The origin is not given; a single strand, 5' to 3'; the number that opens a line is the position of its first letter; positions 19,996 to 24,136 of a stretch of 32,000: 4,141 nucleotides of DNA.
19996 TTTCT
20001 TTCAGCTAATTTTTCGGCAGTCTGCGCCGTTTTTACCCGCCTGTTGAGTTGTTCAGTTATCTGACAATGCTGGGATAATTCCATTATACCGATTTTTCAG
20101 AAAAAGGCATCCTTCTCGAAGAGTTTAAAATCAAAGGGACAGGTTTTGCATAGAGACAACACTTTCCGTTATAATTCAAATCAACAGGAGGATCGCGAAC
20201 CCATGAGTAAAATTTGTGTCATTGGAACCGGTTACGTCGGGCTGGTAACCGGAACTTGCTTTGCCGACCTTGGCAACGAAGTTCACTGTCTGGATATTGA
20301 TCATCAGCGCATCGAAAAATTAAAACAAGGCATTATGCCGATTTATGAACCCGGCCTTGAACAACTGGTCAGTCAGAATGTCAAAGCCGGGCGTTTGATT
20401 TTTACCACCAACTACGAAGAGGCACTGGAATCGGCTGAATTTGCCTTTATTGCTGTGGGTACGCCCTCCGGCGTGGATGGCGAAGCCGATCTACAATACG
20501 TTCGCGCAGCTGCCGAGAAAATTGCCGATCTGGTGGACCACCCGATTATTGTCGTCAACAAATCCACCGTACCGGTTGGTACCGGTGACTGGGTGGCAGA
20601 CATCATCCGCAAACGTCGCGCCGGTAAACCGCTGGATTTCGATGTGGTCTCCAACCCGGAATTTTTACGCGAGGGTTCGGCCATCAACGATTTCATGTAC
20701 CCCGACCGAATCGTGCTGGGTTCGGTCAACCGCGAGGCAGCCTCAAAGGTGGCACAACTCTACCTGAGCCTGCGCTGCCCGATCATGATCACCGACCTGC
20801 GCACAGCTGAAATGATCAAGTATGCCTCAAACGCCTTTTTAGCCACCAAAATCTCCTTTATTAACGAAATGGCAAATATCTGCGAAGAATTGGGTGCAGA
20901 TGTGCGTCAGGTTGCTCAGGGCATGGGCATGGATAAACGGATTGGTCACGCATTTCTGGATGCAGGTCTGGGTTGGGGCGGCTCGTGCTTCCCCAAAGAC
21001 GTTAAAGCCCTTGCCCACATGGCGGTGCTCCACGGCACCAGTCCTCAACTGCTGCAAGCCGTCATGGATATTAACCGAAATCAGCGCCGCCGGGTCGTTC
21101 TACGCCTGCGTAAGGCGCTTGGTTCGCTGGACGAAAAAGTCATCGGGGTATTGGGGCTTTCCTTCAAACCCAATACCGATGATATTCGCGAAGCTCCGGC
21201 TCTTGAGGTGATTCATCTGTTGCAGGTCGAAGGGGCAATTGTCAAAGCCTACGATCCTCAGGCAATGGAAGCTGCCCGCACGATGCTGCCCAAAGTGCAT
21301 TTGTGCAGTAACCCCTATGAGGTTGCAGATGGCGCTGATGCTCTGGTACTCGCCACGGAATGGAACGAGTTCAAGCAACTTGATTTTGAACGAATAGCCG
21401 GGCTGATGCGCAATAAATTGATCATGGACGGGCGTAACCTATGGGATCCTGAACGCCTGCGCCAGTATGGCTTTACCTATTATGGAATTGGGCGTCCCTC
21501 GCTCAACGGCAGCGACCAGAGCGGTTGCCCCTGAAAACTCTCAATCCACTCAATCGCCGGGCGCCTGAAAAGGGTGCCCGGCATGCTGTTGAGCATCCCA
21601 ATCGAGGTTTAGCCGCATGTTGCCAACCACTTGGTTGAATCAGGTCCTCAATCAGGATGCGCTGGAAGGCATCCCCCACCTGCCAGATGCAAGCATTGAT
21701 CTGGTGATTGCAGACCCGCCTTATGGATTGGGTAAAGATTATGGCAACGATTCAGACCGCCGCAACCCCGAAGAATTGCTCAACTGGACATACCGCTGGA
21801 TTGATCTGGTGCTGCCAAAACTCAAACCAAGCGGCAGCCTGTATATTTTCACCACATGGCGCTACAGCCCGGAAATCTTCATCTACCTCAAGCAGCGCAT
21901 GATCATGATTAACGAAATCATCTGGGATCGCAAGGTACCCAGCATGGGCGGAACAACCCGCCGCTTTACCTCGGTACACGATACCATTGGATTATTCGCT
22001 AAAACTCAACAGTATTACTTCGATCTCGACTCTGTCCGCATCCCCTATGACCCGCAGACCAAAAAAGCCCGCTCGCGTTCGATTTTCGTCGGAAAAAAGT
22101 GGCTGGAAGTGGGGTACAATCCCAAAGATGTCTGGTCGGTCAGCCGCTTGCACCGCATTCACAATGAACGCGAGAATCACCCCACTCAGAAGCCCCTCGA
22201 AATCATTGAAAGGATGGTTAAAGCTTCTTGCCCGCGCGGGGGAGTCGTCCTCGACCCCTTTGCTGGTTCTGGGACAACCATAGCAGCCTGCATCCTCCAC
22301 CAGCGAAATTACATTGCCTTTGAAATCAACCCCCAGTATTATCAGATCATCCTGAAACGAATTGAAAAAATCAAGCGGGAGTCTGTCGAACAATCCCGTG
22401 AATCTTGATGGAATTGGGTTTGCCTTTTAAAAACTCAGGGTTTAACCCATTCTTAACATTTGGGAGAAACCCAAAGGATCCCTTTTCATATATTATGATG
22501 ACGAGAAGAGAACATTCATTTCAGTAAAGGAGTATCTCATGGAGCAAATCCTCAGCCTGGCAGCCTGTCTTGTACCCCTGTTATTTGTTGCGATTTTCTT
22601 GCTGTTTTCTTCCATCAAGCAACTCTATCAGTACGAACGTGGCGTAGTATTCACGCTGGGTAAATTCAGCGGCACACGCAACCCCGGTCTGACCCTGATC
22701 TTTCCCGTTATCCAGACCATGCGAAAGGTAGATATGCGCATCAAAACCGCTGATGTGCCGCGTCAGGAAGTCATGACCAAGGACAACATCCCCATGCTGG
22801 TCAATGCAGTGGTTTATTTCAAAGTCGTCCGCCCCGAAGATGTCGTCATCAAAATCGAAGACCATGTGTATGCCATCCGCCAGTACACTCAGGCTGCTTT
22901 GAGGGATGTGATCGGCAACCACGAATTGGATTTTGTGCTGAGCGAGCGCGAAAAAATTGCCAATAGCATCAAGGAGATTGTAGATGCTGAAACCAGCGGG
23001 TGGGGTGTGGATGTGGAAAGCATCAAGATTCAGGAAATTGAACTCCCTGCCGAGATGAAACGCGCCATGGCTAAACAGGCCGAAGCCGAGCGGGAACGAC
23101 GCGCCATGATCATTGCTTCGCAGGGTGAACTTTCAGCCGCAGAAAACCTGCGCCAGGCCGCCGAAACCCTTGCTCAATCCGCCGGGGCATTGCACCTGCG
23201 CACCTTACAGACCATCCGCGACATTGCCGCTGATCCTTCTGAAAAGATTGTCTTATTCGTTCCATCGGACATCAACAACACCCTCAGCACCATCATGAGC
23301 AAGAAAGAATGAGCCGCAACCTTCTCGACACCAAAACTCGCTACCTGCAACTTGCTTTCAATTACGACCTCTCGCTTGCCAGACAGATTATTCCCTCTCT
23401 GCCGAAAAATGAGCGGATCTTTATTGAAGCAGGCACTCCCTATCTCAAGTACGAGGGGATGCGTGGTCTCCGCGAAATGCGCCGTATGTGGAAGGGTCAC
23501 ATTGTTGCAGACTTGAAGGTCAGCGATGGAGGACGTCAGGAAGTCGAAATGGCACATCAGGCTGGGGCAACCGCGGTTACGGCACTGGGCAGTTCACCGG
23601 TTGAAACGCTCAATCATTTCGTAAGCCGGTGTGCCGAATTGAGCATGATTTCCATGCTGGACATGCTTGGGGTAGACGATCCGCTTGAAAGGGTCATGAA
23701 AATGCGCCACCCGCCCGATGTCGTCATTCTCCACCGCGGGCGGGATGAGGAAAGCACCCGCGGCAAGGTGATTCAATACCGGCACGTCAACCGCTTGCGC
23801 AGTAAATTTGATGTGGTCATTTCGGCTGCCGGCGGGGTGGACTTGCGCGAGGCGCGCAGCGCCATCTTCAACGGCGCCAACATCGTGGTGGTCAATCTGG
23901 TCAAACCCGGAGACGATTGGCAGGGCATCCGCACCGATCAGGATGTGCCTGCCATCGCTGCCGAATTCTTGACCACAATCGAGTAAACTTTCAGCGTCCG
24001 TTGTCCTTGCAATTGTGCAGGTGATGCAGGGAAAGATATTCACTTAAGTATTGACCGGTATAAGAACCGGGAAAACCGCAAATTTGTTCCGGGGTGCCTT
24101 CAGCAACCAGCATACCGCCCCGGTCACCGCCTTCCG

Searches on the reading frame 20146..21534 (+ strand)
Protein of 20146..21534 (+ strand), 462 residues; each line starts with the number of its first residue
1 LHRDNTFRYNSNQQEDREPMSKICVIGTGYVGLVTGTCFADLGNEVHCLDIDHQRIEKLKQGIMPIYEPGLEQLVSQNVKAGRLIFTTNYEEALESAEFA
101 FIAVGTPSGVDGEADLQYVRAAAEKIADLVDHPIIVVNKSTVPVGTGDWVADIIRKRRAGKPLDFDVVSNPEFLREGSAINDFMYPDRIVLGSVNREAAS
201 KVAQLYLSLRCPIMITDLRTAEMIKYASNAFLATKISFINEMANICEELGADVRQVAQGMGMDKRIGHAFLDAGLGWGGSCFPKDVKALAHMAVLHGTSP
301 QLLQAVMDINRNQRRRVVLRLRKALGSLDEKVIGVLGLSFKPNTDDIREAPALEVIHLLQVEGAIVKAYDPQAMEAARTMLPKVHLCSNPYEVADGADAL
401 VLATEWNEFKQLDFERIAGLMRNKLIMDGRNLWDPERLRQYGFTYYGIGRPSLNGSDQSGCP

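Call 14: search_protein_families(library=pfam, proteins=[window:20146-21534:+], max_evalue=0.001)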
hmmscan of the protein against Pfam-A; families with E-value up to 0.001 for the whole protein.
window:20146-21534:+ (462 aa): 5 families
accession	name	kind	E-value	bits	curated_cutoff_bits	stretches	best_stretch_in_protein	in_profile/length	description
PF03721.20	UDPG_MGDP_dh_N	-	2.8e-66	223.1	27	1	22-203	2-185/187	UDP-glucose/GDP-mannose dehydrogenase family, NAD binding domain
PF00984.24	UDPG_MGDP_dh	-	1.5e-39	134.4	25.4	1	219-311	1-93/94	UDP-glucose/GDP-mannose dehydrogenase family, central domain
PF03720.21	UDPG_MGDP_dh_C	-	3.1e-36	124.3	30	1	334-435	1-103/103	UDP-glucose/GDP-mannose dehydrogenase family, UDP binding domain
PF03807.23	F420_oxidored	-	2.4e-06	28.5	21.6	0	22-105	1-68/94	NADP oxidoreductase coenzyme F420-dependent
PF02737.24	3HCDH_N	-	0.0002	21.8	22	1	22-99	1-81/180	3-hydroxyacyl-CoA dehydrogenase, NAD binding domain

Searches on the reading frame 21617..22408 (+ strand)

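Call 6: search_protein_families(library=ncbifam, proteins=[window:21617-22408:+], max_evalue=1e-10)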
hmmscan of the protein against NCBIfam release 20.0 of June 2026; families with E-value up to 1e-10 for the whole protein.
window:21617-22408:+ (263 aa): 3 families
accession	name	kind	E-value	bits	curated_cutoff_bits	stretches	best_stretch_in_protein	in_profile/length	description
NF008572.0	PRK11524.1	equivalog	6.2e-48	163.4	292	1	9-256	16-263/294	adenine-specific DNA-methyltransferase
NF050803.1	DnaMtaseCcrMCaul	equivalog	1.5e-29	103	830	1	6-258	2-256/350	adenine-specific DNA-methyltransferase CcrM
NF010253.0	PRK13699.1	subfamily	8.2e-16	58.4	244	1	185-256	141-212/226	DNA methyltransferase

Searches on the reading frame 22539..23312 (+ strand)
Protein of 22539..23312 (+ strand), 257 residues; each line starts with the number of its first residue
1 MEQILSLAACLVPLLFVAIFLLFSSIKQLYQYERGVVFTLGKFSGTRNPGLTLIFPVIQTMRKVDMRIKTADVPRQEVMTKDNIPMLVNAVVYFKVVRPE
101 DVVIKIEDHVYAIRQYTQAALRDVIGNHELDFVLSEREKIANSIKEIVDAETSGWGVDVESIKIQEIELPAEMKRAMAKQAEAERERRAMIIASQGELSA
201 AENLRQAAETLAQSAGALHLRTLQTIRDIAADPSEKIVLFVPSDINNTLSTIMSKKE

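Call 6: search_protein_families(library=ncbifam, proteins=[window:22539-23312:+], max_evalue=1e-10)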
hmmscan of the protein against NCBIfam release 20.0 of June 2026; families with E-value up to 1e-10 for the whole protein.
window:22539-23312:+ (257 aa): 4 families
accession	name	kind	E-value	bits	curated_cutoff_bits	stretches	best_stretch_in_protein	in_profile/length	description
TIGR01933.1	hflK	equivalog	6.2e-22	78.3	159.4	1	31-197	6-175/261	FtsH protease activity modulator HflK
NF008181.0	PRK10930.1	equivalog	7.1e-13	48.1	660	1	12-193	81-266/419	FtsH protease activity modulator HflK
TIGR01932.1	hflC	equivalog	5.2e-12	45.2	134.4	0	14-152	8-161/318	protease modulator HflC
NF008259.0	PRK11029.1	equivalog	3e-11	42.9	427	0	11-96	5-97/334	protease modulator HflC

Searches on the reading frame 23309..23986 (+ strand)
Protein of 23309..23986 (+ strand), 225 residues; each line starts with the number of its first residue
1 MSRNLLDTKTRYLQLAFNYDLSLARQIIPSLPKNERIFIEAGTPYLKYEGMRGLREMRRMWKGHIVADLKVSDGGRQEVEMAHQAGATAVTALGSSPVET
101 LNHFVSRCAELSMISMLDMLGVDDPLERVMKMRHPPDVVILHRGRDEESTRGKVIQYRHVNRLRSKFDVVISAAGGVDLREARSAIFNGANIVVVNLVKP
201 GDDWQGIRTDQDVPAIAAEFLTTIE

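Call 6: search_protein_families(library=ncbifam, proteins=[window:23309-23986:+], max_evalue=1e-10)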
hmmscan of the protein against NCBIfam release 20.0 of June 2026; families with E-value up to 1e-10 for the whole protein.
window:23309-23986:+ (225 aa): 4 families
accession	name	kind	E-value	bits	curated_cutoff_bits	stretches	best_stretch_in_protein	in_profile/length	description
NF009833.0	PRK13307.1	equivalog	6e-41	140.6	274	1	10-196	172-359/392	bifunctional 5,6,7,8-tetrahydromethanopterin hydro-lyase/3-hexulose-6-phosphate synthase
NF005442.0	PRK07028.1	equivalog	1.8e-29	102.6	593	1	20-195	14-189/430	bifunctional hexulose-6-phosphate synthase/ribonuclease regulator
TIGR03128.2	RuMP_HxlA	equivalog_domain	4.8e-26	91.7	200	1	38-195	26-184/205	3-hexulose-6-phosphate synthase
NF041755.1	RuMP_HxlAB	equivalog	4.6e-24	85.1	500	1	37-195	30-189/391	bifunctional 3-hexulose-6-phosphate synthase/6-phospho-3-hexuloisomerase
